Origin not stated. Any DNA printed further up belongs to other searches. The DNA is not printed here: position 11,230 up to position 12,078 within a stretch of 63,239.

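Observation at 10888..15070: Orphan NurA-HerA pair in an operon with two paralogous wHTH proteins and a divergent small wHTH gene: candidate uncharacterised DNA-processing or defence module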

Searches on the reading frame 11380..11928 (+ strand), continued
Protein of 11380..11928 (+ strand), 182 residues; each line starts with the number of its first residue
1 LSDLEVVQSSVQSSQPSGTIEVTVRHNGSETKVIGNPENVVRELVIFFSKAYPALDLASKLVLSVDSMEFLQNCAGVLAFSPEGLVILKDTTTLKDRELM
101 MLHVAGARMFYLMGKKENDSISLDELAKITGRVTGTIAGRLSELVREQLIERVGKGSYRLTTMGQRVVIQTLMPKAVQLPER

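Call 60: fold_search(model_id=the predicted structure, library=pdb)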
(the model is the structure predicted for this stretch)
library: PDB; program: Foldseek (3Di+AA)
matches with E <= 10: 1435; with E <= 0.001: 0
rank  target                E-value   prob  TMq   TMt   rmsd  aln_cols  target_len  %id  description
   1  5l9u_N                1.6e-03  0.97  0.27  0.09  24.3       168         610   19  Model of human Anaphase-promoting complex/Cyclosome (APC/C-CDH1) with a cross linked Ubiquitin variant-substrate-UBE2C (released 2016-09-14)
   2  5khr_N                8.0e-03  0.89  0.26  0.08  24.8       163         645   18  Model of human Anaphase-promoting complex/Cyclosome complex (APC15 deletion mutant) in complex with the E2 UBE2C/UBCH1 (released 2016-08-24)
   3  7ets_B                1.4e-02  0.85  0.23  0.19  16.3       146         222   14  Crystal structure of crp protein from Gardnerella Vaginalis (released 2022-04-27)
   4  2fxa_A                1.5e-02  0.99  0.32  0.37  15.2       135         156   15  Structure of the Protease Production Regulatory Protein hpr from Bacillus subtilis. (released 2006-03-14)
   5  9mug                  1.7e-02  0.99  0.26  0.30   6.8        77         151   18  Structure of Schistosoma mansoni Hop1 chromatin binding region (released 2025-08-13)
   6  4ev0_D                1.8e-02  0.80  0.30  0.26  18.7       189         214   16  Crystal Structure of Thermus thermophilus Catabolite Activator Protein (released 2012-06-20)
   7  2rdp                  1.9e-02  0.97  0.30  0.39  15.4       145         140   19  The structure of a MarR family protein from Bacillus stearothermophilus (released 2007-11-13)
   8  5w5a_B                1.9e-02  0.69  0.26  0.22  18.0       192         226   17  Crystal structure of Mycobacterium tuberculosis CRP-FNR family transcription factor Cmr (Rv1675c) (released 2017-12-13)
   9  7ets_A                2.0e-02  0.80  0.23  0.19  16.3       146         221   14  Crystal structure of crp protein from Gardnerella Vaginalis (released 2022-04-27)
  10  2zcw                  2.0e-02  0.72  0.23  0.22  16.8       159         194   15  Crystal Structure of TTHA1359, a Transcriptional Regulator, CRP/FNR family from Thermus thermophilus HB8 (released 2007-12-04)
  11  5a31_N                2.3e-02  0.80  0.26  0.08  24.4       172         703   18  Structure of the human APC-Cdh1-Hsl1-UbcH10 complex. (released 2015-11-18)
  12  7wze_Y                2.6e-02  1.00  0.35  0.39   3.7        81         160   26  Structure of Transcriptional regulator from Bacillus subtilis (strain 168) (released 2022-04-20)
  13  7wze_A                2.6e-02  1.00  0.33  0.37   4.3        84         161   25  Structure of Transcriptional regulator from Bacillus subtilis (strain 168) (released 2022-04-20)
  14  6tm5_N                2.7e-02  0.51  0.22  0.07  24.1       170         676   18  Cryo-EM structure of the Anaphase-promoting complex/Cyclosome, in complex with the Nek2A substrate at 3.9 angstrom res (released 2020-02-19)
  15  3r4k_A                2.9e-02  1.00  0.26  0.19   5.9        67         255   25  Crystal structure of a putative ICLR transcriptional regulator (TM1040_3717) from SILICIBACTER SP. TM1040 at 2.46 A re (released 2011-04-13)
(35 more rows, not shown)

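Call 70: list_cluster_members(proteins=[L026:13520-15031:-, L026:2937-4304:+, P0474, L026:7013-7534:+, L026:12341-13498:-, L024:9714-11171:+, L024:8741-9706:+, L024:7497-7991:+, L028:10938-12386:+, L028:9866-10951:+])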
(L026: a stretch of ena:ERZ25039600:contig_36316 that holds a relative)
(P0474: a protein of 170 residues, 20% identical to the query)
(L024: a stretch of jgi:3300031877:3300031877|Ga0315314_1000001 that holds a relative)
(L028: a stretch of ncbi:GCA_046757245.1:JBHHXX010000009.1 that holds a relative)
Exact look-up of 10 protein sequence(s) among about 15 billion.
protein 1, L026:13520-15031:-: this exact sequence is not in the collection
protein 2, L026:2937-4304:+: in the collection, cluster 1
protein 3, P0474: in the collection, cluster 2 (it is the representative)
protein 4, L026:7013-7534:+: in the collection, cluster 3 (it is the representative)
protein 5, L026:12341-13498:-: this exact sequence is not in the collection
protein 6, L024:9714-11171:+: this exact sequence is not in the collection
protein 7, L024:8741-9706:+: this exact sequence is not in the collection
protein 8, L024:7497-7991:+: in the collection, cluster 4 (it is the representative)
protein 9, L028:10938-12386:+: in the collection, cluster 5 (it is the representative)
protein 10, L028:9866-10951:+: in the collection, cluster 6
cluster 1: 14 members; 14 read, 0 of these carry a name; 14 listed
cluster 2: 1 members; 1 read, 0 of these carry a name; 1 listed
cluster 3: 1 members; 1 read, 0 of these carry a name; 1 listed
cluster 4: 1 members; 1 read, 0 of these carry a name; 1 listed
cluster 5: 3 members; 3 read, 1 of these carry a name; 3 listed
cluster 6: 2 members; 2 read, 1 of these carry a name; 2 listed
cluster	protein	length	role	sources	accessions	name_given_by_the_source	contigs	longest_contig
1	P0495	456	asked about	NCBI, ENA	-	-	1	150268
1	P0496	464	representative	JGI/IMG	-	-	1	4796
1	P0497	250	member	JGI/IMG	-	-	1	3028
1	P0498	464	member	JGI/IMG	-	-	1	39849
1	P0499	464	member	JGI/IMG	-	-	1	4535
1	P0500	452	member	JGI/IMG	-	-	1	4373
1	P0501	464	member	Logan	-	-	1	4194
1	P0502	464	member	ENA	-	-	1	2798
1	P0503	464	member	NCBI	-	-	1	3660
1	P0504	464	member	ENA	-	-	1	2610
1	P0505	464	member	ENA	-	-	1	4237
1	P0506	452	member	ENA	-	-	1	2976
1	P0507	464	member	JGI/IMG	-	-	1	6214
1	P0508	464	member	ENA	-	-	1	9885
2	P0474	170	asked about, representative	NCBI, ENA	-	-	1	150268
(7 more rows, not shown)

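Call 79: search_protein_families(library=pfam, proteins=[P0257, P0321, P0364, P0375, L024:6384-6893:+, L026:7013-7534:+, L027:9362-9787:-, L001:9161-9658:+, L011:2686-3897:+], max_evalue=0.01)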
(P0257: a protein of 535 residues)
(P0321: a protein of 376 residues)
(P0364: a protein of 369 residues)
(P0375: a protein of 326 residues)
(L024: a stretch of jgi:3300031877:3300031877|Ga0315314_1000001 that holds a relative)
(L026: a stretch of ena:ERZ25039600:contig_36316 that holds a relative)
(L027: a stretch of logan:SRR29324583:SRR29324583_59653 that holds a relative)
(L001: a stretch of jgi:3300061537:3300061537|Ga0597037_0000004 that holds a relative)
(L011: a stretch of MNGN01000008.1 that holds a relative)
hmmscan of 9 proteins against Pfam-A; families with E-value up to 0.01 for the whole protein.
P0257 (535 aa): 5 families
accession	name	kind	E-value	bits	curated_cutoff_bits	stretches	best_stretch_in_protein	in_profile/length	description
PF00069.31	Pkinase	-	1.5e-38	133.2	31.7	1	15-266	1-254/263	Protein kinase domain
PF07714.23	PK_Tyr_Ser-Thr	-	1.5e-24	87.2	23.1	1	16-213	2-204/258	Protein tyrosine and serine/threonine kinase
PF25213.1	HVO_A0261_N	-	2.2e-06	27.9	35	1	369-397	39-67/86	HVO_A0261 N-terminal domain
PF14338.12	Mrr_N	-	0.005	17.4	29.5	0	375-398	59-82/87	Mrr N-terminal domain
PF03109.22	ABC1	-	0.0051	16.4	22.9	0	84-166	144-221/244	ABC1 atypical kinase-like domain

P0321 (376 aa): 0 families

P0364 (369 aa): 0 families

P0375 (326 aa): 4 families
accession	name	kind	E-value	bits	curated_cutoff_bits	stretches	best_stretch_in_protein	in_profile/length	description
PF04343.18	DUF488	-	2.1e-26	93.4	22.2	1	197-315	2-120/121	Domain of unknown function DUF488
PF22751.1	DUF488-N3a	-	1.2e-08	35.7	27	1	259-319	54-117/118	Active DUF488-N3 subclade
PF22752.1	DUF488-N3i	-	0.00063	20.7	27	1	260-318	55-113/131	Inactive DUF488-N3 subclade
PF12802.13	MarR_2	-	0.0083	16.7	27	0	104-141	19-55/61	MarR family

L024:6384-6893:+ (170 aa): 0 families

L026:7013-7534:+ (174 aa): 0 families

L027:9362-9787:- (141 aa): 1 family
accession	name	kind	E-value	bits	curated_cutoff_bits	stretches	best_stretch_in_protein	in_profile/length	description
PF03965.22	Penicillinase_R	-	0.00036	21.3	22.6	1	72-128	13-68/115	Penicillinase repressor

L001:9161-9658:+ (166 aa): 0 families

L011:2686-3897:+ (404 aa): 3 families
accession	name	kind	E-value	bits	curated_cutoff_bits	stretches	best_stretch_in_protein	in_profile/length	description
PF07282.18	Cas12f1-like_TNB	-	1.9e-23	82.8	26.3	1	289-352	1-58/60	Cas12f1-like, TNB domain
PF01385.25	OrfB_IS605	-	7e-23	81.6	30.5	1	171-277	10-119/120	Probable transposase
PF12323.14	HTH_OrfB_IS605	-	7.4e-13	48.2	21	1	5-44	6-45/47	Helix-turn-helix domain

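Call 90: find_encoding_contigs(protein=P0437, flank=7000, max_places=1)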
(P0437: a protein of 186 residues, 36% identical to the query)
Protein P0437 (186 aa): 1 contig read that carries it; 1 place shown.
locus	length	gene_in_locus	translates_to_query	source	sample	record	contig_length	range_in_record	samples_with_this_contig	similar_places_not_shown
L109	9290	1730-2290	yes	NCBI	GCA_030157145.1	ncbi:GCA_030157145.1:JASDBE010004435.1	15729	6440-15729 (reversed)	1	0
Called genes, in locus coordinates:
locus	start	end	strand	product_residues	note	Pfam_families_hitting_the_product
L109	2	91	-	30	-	?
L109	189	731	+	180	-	-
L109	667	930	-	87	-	PF07848:PaaX (weak)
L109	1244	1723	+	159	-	-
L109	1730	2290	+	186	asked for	-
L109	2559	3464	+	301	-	PF09376:NurA (faint)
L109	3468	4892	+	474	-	PF01935:DUF87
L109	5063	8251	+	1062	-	-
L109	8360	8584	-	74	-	-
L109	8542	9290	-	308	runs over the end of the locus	-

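Call 91: find_encoding_contigs(protein=P0484, flank=7000, max_places=1)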
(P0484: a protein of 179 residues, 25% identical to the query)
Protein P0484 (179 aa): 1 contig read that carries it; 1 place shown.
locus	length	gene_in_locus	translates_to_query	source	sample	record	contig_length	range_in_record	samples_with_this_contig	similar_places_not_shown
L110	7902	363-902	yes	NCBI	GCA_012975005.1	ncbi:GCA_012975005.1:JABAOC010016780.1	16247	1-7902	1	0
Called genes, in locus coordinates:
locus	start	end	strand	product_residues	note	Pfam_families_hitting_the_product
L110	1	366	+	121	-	?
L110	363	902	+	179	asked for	-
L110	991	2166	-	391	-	PF00291:PALP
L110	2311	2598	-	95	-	-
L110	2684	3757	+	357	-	PF09376:NurA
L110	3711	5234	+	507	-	PF01935:DUF87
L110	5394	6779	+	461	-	PF02629:CoA_binding, PF13380:CoA_binding_2, PF13607:Succ_CoA_lig, PF00549:Ligase_CoA (faint), PF19045:Ligase_CoA_2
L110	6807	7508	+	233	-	-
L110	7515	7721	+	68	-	-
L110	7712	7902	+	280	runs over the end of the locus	-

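Call 92: find_encoding_contigs(protein=P0258, flank=7000, max_places=1)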
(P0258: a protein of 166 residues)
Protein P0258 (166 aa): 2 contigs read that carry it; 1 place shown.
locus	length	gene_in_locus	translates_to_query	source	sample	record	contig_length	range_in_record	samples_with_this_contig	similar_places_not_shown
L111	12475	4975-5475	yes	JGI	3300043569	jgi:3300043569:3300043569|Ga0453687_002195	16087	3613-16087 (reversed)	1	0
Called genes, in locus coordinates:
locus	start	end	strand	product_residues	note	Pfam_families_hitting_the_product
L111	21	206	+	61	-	-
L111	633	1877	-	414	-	PF02746:MR_MLE_N, PF13378:MR_MLE_C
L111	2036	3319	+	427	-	PF09861:Lar_N, PF21113:LarA_C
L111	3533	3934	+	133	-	-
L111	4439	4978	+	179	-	-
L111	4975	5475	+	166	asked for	PF25212:HVO_A0114 (weak)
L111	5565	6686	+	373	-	PF09376:NurA (faint)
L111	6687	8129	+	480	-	PF01935:DUF87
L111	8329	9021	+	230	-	PF10418:DHODB_Fe-S_bind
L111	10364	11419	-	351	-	PF01916:DS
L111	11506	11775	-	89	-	-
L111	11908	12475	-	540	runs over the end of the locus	PF01702:TGT, PF17884:DUF5591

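Call 95: search_dna_similar(query=window:11380-11925:+, collection=plasmids, mode=protein, max_evalue=0.001, max_rows=10)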
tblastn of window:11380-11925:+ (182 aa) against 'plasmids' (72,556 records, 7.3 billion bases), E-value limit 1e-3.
No match.

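Call 98: fold_search(model_id=the predicted structure, library=viral)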
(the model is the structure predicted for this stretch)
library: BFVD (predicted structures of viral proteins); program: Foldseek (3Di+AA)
matches with E <= 10: 924; with E <= 0.001: 0
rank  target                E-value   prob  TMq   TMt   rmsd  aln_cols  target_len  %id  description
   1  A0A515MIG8            4.4e-03  0.89  0.23  0.24  19.8       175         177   16  HTH marR-type domain-containing protein [Gordonia phage SheckWes]
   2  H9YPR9                1.2e-02  1.00  0.29  0.64   7.8        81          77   23  (no name in the UniProt tables at hand)
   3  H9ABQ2                1.3e-02  0.98  0.29  0.40  18.0       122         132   17  ORF1 [Halogeometricum pleomorphic virus 1]
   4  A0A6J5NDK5            1.5e-02  0.91  0.29  0.35  12.8       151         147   18  HTH_ARSR domain containing protein [uncultured Caudovirales phage]
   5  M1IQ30                1.9e-02  0.97  0.30  0.40   7.5       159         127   13  Uncharacterized protein [Bacillus phage Curly]
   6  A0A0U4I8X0            2.0e-02  0.99  0.26  0.54  11.7       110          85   15  (no name in the UniProt tables at hand)
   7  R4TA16                2.4e-02  0.85  0.29  0.31  12.9       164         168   15  Uncharacterized protein [Haloarcula californiae tailed virus 2]
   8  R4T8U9                2.5e-02  0.90  0.31  0.22  16.8       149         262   12  Uncharacterized protein [Haloarcula hispanica tailed virus 1]
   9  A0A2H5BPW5            2.9e-02  1.00  0.26  0.64   5.5        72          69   19  Dam-replacing protein HTH domain-containing protein [Vibrio phage Vp_R1]
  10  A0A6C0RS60            3.2e-02  0.85  0.33  0.32  14.8       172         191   13  (no name in the UniProt tables at hand)
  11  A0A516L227            3.4e-02  0.96  0.29  0.10  16.6       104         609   13  (no name in the UniProt tables at hand)
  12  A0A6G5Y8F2            3.4e-02  0.66  0.26  0.16  19.4       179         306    7  (no name in the UniProt tables at hand)
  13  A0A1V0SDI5            3.4e-02  0.38  0.20  0.07  25.0       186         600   14  Cullin family protein [Indivirus ILV1]
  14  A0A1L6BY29            3.8e-02  1.00  0.29  0.13   4.5        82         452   21  (no name in the UniProt tables at hand)
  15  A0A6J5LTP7            4.3e-02  1.00  0.23  0.69   4.1        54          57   26  Uncharacterized protein [uncultured Caudovirales phage]
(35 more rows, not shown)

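Call 101: find_encoding_contigs(protein=P0473, flank=10000, max_places=2)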
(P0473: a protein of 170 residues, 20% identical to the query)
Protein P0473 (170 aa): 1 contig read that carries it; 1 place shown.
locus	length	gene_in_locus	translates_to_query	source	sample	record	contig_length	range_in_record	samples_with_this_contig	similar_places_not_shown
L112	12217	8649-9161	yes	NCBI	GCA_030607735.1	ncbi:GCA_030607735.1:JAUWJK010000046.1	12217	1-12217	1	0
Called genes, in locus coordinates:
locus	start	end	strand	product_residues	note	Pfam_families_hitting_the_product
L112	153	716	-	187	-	PF03551:PadR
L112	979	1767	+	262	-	PF00005:ABC_tran, PF13304:AAA_21 (weak)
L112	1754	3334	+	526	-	-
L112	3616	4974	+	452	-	PF18195:GatD_N, PF00710:Asparaginase, PF17763:Asparaginase_C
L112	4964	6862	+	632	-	PF02934:GatB_N, PF02938:GAD, PF02637:GatB_Yqey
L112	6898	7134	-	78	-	-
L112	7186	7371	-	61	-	-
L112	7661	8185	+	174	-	-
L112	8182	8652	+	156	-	-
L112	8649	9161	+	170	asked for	-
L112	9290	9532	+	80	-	PF01423:LSM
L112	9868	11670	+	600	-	PF00343:Phosphorylase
